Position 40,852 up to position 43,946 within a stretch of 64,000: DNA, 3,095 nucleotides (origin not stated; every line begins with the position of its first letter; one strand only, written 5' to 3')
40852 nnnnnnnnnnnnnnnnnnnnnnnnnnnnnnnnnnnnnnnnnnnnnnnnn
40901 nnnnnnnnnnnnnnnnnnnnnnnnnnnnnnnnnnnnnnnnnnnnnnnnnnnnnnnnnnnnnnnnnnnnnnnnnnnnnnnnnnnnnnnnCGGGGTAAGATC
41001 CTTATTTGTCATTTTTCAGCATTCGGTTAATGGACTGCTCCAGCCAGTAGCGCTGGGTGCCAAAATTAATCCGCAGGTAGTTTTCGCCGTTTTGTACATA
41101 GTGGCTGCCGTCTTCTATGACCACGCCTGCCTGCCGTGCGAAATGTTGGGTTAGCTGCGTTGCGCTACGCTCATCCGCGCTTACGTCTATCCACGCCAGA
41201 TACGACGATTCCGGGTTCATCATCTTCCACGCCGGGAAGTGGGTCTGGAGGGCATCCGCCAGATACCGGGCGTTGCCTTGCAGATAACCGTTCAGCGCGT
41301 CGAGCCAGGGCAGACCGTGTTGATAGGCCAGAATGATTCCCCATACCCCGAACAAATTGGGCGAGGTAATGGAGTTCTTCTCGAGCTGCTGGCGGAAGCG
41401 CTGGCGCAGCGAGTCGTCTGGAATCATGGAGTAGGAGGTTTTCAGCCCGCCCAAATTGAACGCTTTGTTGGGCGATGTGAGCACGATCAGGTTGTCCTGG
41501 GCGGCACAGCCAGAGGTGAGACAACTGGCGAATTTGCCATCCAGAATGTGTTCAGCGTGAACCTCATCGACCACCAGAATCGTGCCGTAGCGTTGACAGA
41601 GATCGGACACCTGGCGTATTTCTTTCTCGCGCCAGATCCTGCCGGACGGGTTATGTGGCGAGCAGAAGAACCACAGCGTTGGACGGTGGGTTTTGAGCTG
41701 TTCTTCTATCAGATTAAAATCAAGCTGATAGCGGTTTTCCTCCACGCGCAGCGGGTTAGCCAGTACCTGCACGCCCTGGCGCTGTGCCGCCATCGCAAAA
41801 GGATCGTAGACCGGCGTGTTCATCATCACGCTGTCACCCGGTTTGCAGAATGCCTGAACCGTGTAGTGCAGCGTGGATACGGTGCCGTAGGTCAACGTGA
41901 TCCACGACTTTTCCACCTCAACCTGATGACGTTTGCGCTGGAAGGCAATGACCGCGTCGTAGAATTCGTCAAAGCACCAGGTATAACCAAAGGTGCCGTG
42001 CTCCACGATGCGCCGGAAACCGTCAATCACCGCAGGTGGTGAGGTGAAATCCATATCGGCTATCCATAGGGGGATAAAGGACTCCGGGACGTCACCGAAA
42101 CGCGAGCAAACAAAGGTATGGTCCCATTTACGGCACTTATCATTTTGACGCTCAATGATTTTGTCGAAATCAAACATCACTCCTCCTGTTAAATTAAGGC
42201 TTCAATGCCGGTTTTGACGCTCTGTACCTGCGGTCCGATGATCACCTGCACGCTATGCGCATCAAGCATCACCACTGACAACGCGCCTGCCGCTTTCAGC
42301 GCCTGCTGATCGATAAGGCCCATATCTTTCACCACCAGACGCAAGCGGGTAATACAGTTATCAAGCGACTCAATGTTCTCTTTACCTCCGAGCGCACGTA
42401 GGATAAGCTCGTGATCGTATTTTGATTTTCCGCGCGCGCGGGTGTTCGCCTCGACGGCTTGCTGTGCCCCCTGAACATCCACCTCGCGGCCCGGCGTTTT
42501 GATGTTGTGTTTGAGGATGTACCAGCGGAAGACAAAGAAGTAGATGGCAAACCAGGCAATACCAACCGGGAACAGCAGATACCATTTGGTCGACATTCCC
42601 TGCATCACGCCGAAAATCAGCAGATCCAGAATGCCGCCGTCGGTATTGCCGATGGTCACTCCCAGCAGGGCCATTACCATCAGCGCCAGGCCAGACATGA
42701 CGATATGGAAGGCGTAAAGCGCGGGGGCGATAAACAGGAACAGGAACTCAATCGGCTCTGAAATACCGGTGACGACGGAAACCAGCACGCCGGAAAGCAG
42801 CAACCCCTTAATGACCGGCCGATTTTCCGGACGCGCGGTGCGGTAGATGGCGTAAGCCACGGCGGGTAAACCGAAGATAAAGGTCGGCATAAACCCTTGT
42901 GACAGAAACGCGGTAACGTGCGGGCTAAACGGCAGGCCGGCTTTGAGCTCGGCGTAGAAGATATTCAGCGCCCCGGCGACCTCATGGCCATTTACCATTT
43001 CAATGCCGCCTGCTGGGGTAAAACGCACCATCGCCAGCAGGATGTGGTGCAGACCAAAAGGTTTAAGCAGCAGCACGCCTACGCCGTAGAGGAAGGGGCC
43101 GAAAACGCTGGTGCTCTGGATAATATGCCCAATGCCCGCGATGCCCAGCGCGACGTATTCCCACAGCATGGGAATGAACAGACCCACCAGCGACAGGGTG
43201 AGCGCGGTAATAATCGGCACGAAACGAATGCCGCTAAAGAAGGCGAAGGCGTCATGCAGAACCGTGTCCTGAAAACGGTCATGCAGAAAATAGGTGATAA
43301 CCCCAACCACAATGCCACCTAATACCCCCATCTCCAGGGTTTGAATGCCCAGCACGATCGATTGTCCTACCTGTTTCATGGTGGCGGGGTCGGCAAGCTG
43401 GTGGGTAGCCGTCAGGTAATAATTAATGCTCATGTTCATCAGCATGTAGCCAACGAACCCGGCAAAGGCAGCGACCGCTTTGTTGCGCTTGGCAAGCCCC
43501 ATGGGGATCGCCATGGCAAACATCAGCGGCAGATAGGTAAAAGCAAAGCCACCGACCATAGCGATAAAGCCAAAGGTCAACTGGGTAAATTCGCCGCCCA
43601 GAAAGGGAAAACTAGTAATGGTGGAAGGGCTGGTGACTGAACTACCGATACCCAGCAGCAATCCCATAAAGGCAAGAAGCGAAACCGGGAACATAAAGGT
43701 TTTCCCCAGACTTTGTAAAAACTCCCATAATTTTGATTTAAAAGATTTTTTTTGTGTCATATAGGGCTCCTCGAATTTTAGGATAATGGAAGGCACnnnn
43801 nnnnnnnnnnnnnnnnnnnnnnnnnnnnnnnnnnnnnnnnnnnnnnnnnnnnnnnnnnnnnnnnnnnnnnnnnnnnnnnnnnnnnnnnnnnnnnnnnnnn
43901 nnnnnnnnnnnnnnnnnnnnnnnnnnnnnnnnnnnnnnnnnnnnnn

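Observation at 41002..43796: PTS EIICB plus MalY-like C-S lyase pair as an accessory sugar module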

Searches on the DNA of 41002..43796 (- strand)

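Call 12: search_dna_similar(query=window:41002-43796:-, collection=ecoli_genomes, mode=near, max_rows=40, rows=spread)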
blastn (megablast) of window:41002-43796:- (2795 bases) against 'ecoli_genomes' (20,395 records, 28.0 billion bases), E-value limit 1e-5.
Records with a match: 502; places in all: 502; records where one place covers at least 80% of the query: 313.
Genomes with a match: 500 of 5426; with a place that covers at least 80% of the query: 312. Places per genome that has any: lowest 1, median 1, highest 2. On chromosomes: 500 places; on plasmids: 2.
Best place of each record, by identity: >=99% 313; 95-99% 189.
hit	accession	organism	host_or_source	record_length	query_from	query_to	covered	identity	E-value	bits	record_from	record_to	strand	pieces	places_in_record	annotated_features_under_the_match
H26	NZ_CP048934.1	Escherichia coli strain 190693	Homo sapiens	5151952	1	2795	100%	100.0%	0e+0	5156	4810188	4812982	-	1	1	malX: maltose/glucose-specific PTS transporter subunit IIBC | MalY/PatB family protein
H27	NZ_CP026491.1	Escherichia coli strain HS13-1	Homo sapiens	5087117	1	2795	100%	99.9%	0e+0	5151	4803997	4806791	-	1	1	malX: maltose/glucose-specific PTS transporter subunit IIBC | MalY/PatB family protein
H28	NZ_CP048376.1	Escherichia coli strain 38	environment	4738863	1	2795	100%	99.9%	0e+0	5151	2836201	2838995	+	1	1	malX: maltose/glucose-specific PTS transporter subunit IIBC | MalY/PatB family protein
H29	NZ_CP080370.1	Escherichia coli strain PK5086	Homo sapiens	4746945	1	2795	100%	99.9%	0e+0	5151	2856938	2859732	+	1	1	malX: maltose/glucose-specific PTS transporter subunit IIBC | MalY/PatB family protein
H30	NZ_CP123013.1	Escherichia coli strain 18-4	Homo sapiens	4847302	1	2795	100%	99.9%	0e+0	5151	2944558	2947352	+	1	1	malX: maltose/glucose-specific PTS transporter subunit IIBC | MalY/PatB family protein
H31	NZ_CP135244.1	Escherichia coli strain OHT76-1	Food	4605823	1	2795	100%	99.9%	0e+0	5151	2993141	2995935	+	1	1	malX: maltose/glucose-specific PTS transporter subunit IIBC | MalY/PatB family protein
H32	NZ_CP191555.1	Escherichia coli strain A3019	patient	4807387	1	2795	100%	99.9%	0e+0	5151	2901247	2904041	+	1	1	malX: maltose/glucose-specific PTS transporter subunit IIBC | MalY/PatB family protein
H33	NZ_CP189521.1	Escherichia coli strain N273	Homo sapiens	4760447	1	2795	100%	99.9%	0e+0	5151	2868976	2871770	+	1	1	malX: maltose/glucose-specific PTS transporter subunit IIBC | MalY/PatB family protein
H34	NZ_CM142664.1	Escherichia coli strain UID2404240040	Homo sapiens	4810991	1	2795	100%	99.9%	0e+0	5151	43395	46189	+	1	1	malX: maltose/glucose-specific PTS transporter subunit IIBC | MalY/PatB family protein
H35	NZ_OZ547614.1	Escherichia coli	Homo sapiens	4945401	1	2795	100%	99.9%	0e+0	5151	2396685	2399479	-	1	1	malX: maltose/glucose-specific PTS transporter subunit IIBC | MalY/PatB family protein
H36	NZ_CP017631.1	Escherichia coli strain SLK172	Homo sapiens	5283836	1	2795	100%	99.9%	0e+0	5145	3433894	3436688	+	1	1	malX: maltose/glucose-specific PTS transporter subunit IIBC | MalY/PatB family protein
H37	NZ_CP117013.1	Escherichia coli strain MLI114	Homo sapiens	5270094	1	2795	100%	99.9%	0e+0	5145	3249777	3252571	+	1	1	malX: maltose/glucose-specific PTS transporter subunit IIBC | MalY/PatB family protein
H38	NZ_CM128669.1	Escherichia coli strain EC98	pharyngeal swab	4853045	1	2795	100%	99.9%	0e+0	5145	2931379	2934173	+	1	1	malX: maltose/glucose-specific PTS transporter subunit IIBC | MalY/PatB family protein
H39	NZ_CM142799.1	Escherichia coli strain GPEC874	chicken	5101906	1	2795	100%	99.9%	0e+0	5145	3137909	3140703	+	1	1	malX: maltose/glucose-specific PTS transporter subunit IIBC | MalY/PatB family protein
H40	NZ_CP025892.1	Escherichia coli strain 503025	Homo sapiens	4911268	1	2795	100%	99.9%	0e+0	5140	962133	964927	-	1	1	malX: maltose/glucose-specific PTS transporter subunit IIBC | MalY/PatB family protein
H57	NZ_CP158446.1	Escherichia coli strain CFT073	Homo sapiens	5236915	1527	2795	45%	97.0%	0e+0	2134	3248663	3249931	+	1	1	MalY/PatB family protein | PTS maltose transporter subunit IIBC | class II fructose-bisphosphate aldolase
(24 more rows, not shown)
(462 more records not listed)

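Call 14: get_annotated_region(hit=H57, flank=9000)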
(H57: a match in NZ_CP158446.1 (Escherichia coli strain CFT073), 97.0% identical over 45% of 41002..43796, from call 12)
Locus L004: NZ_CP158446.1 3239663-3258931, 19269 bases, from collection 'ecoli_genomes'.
description: Escherichia coli strain CFT073 chromosome, complete genome
organism: Escherichia coli strain CFT073 (NCBI taxid 562)
replicon: chromosome; assembly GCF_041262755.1
host: Homo sapiens; source: urine; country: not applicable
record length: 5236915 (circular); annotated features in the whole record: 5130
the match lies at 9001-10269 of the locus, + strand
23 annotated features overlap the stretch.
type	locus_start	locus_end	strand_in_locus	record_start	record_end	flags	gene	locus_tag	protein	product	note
CDS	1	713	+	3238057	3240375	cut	-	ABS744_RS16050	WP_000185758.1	MMPL family transporter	-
CDS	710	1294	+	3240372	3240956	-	-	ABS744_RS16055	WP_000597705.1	DUF3261 domain-containing protein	-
CDS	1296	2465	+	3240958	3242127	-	-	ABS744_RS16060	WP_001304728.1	beta-ketoacyl-[acyl-carrier-protein] synthase family protein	-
CDS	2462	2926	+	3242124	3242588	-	-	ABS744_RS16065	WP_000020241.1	3-hydroxy-fatty acyl-ACP dehydratase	-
CDS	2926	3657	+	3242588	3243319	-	-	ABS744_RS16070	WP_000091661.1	3-ketoacyl-ACP reductase FabG2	-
CDS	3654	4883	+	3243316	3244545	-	-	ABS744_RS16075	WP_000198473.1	beta-ketoacyl-ACP synthase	-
CDS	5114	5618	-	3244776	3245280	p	-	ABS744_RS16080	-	hypothetical protein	frameshifted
CDS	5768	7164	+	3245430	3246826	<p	garD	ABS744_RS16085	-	galactarate dehydratase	frameshifted; internal stop; incomplete; partial in the middle of a contig; missing N-terminus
CDS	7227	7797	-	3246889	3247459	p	-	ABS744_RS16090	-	DeoR family transcriptional regulator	frameshifted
CDS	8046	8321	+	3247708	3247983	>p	-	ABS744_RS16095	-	class II D-tagatose-bisphosphate aldolase non-catalytic subunit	incomplete; partial in the middle of a contig; missing C-terminus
CDS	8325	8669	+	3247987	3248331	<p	-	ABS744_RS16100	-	SIS domain-containing protein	incomplete; partial in the middle of a contig; missing N-terminus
CDS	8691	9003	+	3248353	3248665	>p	-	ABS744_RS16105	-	class II fructose-bisphosphate aldolase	frameshifted; incomplete; partial in the middle of a contig; missing C-terminus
CDS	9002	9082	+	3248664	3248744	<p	-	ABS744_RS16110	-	PTS maltose transporter subunit IIBC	incomplete; partial in the middle of a contig; missing N-terminus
CDS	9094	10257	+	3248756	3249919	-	-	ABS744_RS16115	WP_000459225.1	MalY/PatB family protein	-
CDS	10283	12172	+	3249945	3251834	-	-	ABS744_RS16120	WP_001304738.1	enterotoxin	-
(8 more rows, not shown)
